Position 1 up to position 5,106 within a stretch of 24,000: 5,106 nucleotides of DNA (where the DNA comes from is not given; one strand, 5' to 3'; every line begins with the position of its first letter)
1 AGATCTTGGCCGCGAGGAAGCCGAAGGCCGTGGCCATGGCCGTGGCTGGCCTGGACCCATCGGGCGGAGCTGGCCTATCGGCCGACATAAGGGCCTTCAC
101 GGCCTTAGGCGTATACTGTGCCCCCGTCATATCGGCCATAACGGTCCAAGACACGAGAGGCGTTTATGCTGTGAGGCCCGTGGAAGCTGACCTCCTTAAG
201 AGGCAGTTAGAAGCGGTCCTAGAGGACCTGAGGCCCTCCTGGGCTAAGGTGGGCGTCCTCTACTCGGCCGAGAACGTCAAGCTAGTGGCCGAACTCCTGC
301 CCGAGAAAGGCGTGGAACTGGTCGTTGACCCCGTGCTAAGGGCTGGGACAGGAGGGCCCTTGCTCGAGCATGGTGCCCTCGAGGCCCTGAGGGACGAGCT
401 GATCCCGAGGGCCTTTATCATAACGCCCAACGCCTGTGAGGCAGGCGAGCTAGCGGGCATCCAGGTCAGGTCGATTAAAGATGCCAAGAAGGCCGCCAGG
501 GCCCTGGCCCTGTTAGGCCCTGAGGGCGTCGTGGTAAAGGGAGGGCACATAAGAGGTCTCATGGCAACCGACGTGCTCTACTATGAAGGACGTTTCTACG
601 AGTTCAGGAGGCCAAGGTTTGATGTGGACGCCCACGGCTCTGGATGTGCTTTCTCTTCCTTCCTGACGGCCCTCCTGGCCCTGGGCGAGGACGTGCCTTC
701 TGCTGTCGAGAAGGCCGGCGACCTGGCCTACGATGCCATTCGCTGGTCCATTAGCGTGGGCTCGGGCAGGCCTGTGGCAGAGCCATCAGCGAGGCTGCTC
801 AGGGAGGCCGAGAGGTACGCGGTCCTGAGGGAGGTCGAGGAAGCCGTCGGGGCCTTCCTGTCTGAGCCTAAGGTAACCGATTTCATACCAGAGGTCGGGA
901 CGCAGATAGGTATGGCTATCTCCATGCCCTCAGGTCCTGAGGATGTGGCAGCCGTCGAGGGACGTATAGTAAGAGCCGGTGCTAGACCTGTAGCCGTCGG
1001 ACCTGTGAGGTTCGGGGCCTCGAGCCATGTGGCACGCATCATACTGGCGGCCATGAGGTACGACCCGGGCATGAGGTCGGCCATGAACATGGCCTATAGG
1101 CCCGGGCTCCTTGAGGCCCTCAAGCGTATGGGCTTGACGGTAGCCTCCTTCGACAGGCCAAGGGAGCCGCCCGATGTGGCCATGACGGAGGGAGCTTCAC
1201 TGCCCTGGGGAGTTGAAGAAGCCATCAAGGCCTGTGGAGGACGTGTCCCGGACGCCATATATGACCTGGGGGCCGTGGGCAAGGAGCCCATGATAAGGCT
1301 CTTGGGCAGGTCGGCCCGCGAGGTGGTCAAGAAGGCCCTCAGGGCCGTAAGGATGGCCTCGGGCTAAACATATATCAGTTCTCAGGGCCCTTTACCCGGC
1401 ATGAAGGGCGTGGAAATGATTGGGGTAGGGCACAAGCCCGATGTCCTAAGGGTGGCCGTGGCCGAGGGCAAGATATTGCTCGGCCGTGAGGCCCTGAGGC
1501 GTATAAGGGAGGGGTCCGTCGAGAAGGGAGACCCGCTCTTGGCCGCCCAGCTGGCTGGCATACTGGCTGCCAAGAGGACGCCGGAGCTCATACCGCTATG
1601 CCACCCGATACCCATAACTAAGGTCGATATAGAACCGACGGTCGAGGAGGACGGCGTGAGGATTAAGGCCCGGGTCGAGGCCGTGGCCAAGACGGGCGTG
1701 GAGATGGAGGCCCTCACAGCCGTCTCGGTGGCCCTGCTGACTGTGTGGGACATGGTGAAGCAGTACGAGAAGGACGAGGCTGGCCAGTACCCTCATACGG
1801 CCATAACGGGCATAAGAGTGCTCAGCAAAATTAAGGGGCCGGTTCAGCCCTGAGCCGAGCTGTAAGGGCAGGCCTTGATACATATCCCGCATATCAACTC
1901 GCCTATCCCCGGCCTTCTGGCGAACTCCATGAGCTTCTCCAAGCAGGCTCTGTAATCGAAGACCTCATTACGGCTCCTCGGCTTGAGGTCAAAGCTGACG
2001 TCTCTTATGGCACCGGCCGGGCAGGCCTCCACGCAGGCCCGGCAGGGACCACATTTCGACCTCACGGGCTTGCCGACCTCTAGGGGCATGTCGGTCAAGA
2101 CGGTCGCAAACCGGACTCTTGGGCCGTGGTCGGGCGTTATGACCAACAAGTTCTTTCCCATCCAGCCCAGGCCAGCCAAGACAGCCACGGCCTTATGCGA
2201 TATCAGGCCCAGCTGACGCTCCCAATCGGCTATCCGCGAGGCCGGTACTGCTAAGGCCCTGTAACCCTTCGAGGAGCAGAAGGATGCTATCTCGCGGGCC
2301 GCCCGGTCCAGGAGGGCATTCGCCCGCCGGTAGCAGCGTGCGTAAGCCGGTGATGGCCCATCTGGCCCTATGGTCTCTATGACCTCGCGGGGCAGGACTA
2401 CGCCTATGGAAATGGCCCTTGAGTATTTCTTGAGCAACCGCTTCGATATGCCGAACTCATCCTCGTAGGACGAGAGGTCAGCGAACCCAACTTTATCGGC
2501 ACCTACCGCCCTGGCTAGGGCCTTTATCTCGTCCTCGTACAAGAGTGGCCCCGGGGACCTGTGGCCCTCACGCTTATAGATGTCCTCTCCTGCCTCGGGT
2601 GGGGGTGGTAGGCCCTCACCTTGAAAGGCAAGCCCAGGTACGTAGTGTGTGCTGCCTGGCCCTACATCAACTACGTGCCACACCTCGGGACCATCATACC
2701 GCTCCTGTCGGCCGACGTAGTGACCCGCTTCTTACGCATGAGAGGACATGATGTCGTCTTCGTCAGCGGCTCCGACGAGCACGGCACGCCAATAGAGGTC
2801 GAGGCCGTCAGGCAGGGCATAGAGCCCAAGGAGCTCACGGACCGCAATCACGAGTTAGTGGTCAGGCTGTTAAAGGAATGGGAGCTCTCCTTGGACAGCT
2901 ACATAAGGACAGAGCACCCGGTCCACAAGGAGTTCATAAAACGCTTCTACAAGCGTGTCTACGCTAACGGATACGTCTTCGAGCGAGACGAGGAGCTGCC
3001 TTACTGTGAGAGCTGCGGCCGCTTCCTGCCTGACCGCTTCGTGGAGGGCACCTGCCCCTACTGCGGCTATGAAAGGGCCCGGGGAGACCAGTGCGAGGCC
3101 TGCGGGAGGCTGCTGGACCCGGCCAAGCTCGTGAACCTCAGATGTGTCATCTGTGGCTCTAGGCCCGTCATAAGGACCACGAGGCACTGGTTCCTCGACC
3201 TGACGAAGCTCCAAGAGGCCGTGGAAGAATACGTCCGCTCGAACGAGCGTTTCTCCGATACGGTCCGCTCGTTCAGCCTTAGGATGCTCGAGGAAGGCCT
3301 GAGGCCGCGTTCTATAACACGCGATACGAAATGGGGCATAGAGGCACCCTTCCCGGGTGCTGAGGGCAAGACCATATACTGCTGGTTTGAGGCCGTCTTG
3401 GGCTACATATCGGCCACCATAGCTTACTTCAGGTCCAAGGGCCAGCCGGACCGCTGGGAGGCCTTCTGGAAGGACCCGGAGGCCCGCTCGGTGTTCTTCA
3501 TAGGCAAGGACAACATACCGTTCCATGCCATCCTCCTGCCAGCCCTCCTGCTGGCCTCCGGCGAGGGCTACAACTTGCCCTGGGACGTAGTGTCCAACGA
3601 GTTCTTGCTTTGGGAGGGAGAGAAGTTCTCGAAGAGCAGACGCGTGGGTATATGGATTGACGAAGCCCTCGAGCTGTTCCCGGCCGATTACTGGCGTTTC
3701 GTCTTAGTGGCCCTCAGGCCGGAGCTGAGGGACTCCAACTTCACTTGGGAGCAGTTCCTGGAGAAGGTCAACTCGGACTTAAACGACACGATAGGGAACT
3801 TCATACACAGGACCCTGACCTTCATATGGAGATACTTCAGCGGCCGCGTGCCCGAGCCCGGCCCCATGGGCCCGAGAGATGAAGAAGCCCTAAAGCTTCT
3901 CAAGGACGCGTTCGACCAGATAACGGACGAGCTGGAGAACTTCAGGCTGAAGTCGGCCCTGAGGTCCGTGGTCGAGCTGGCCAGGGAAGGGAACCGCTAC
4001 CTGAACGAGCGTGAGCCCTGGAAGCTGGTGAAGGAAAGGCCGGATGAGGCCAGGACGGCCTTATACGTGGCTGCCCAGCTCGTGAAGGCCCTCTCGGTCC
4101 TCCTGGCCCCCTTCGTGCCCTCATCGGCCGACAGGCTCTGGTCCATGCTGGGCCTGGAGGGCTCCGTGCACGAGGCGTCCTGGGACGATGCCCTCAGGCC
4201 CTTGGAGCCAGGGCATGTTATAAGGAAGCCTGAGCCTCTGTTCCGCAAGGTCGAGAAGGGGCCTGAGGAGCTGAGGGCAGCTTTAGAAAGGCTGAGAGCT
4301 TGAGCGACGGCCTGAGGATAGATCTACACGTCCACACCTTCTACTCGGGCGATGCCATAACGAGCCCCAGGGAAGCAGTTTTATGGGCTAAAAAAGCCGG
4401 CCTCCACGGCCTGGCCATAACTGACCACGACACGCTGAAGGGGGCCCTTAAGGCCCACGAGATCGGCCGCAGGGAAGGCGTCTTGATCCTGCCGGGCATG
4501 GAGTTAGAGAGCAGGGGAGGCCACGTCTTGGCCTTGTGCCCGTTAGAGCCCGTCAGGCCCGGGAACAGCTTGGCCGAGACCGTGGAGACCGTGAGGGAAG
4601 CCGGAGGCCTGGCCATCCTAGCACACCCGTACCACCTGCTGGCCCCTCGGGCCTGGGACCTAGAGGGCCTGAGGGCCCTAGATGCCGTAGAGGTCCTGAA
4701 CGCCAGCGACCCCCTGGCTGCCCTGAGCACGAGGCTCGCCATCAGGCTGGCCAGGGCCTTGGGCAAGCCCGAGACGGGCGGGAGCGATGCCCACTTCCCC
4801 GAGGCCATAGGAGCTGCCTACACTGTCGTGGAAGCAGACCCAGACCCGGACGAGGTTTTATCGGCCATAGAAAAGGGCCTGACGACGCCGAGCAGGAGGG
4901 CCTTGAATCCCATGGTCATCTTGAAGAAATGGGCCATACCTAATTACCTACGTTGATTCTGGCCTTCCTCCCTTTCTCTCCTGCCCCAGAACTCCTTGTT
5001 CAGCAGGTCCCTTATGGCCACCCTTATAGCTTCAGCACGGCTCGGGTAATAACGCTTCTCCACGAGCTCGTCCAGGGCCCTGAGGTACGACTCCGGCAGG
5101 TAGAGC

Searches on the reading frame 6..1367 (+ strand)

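Call 28: search_protein_families(library=pfam, proteins=[window:6-1367:+])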
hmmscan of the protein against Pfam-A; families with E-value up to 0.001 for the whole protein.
window:6-1367:+ (453 aa): 3 families
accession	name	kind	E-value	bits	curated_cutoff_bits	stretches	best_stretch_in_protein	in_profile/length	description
PF08543.17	Phos_pyr_kin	-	7.7e-76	255.1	27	1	17-254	1-241/246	Phosphomethylpyrimidine kinase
PF10120.14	ThiN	-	7.4e-62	208.3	25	1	276-445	1-164/165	Thiamine-phosphate synthase ThiN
PF00294.29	PfkB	-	1.7e-06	28.1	25.8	1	51-238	103-283/302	pfkB family carbohydrate kinase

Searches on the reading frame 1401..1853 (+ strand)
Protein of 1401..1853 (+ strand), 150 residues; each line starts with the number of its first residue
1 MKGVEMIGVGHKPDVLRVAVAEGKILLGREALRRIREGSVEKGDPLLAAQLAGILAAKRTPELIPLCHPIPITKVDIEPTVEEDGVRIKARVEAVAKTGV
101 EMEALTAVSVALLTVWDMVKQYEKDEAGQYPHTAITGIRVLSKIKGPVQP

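Call 28: search_protein_families(library=pfam, proteins=[window:1401-1853:+])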
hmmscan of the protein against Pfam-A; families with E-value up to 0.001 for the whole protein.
window:1401-1853:+ (150 aa): 1 family
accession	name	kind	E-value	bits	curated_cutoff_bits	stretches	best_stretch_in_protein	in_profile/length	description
PF01967.27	MoaC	-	5.8e-49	166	27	1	6-146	1-136/136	MoaC family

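Call 33: find_encoding_contigs(protein=window:1401-1853:+, flank=10000, max_places=4)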
Protein window:1401-1853:+ (150 aa): no gene with exactly this product is on record in the collection.

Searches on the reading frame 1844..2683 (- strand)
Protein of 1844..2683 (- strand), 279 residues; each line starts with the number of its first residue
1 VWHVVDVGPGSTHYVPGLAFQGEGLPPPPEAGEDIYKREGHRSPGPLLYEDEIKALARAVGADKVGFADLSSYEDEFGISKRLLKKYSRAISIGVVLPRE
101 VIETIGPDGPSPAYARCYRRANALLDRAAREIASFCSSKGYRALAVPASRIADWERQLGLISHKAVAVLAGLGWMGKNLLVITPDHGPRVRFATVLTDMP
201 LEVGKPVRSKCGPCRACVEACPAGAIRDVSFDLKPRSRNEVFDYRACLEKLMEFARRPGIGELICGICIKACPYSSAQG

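Call 28: search_protein_families(library=pfam, proteins=[window:1844-2683:-])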
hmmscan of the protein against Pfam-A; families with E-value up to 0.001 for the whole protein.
window:1844-2683:- (279 aa): 6 families
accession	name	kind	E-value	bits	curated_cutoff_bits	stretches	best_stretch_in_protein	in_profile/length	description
PF13484.11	Fer4_16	-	1.8e-09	38.7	30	1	210-274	1-65/66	4Fe-4S double cluster binding domain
PF12837.12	Fer4_6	-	2.2e-06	27.7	25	0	208-226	6-24/24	4Fe-4S binding domain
PF12838.12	Fer4_7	-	2.3e-06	28.4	27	1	210-274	1-50/52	4Fe-4S dicluster domain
PF00037.32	Fer4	-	9.7e-06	25.6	21.1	0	209-227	6-24/24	4Fe-4S binding domain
PF13187.11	Fer4_9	-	4.9e-05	23.7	27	1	210-275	1-50/52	4Fe-4S dicluster domain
PF13237.11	Fer4_10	-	0.00034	20.9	25.5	0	209-247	7-42/53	4Fe-4S dicluster domain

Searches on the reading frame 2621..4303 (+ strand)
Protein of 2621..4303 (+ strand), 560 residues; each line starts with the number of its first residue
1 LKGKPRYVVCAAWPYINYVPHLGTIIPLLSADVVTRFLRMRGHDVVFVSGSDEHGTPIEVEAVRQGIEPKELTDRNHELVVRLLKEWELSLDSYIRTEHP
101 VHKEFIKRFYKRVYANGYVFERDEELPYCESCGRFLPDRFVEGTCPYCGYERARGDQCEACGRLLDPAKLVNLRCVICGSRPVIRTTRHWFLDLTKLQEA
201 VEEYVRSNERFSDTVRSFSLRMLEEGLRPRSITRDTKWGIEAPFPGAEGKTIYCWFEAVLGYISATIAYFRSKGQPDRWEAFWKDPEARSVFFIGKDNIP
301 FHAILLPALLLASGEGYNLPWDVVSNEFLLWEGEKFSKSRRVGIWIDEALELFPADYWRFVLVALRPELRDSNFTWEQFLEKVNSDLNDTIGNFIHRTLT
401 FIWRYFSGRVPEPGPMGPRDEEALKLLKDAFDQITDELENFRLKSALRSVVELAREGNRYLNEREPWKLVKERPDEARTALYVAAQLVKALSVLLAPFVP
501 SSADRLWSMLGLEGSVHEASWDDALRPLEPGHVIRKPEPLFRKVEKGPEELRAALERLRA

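Call 28: search_protein_families(library=pfam, proteins=[window:2621-4303:+])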
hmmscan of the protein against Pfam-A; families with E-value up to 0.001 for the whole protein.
window:2621-4303:+ (560 aa): 5 families
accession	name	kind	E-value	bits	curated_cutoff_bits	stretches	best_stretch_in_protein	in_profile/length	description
PF09334.17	tRNA-synt_1g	-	1.8e-147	491.7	20.1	1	7-399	1-391/391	tRNA synthetases class I (M)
PF19303.5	Anticodon_3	-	2.1e-20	73.6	23.5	1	410-546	1-137/152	Anticodon binding domain of methionyl tRNA ligase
PF00133.28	tRNA-synt_1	-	1.3e-13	50.9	22.7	1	2-244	20-245/414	tRNA synthetases class I (I, L, M and V)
PF08264.19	Anticodon_1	-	5.8e-13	49.4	25.1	1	420-523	1-106/148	Anticodon-binding domain of tRNA ligase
PF01406.26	tRNA-synt_1e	-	8.6e-05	22.5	27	0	18-123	21-125/301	tRNA synthetases class I (C) catalytic domain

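Call 88: find_encoding_contigs(protein=window:2621-4303:+, flank=10000, max_places=3)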
Protein window:2621-4303:+ (560 aa): 1 contig read that carries it; 1 place shown.
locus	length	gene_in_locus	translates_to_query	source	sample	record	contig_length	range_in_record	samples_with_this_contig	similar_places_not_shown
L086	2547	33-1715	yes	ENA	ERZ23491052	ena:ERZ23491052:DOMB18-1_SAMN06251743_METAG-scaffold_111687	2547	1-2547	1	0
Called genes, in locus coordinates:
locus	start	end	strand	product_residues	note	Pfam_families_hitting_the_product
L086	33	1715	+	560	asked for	PF00133:tRNA-synt_1, PF09334:tRNA-synt_1g, PF08264:Anticodon_1, PF19303:Anticodon_3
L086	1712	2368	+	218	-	PF02811:PHP, PF13263:PHP_C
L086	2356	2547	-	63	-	?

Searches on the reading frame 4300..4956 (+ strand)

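Call 28: search_protein_families(library=pfam, proteins=[window:4300-4956:+])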
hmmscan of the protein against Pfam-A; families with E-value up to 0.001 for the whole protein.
window:4300-4956:+ (218 aa): 2 families
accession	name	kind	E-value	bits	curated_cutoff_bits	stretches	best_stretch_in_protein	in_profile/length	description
PF13263.12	PHP_C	-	4.3e-17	61.8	21.3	1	145-193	5-54/56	PHP-associated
PF02811.25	PHP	-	6e-12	46.6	26.4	1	8-72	1-66/164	PHP domain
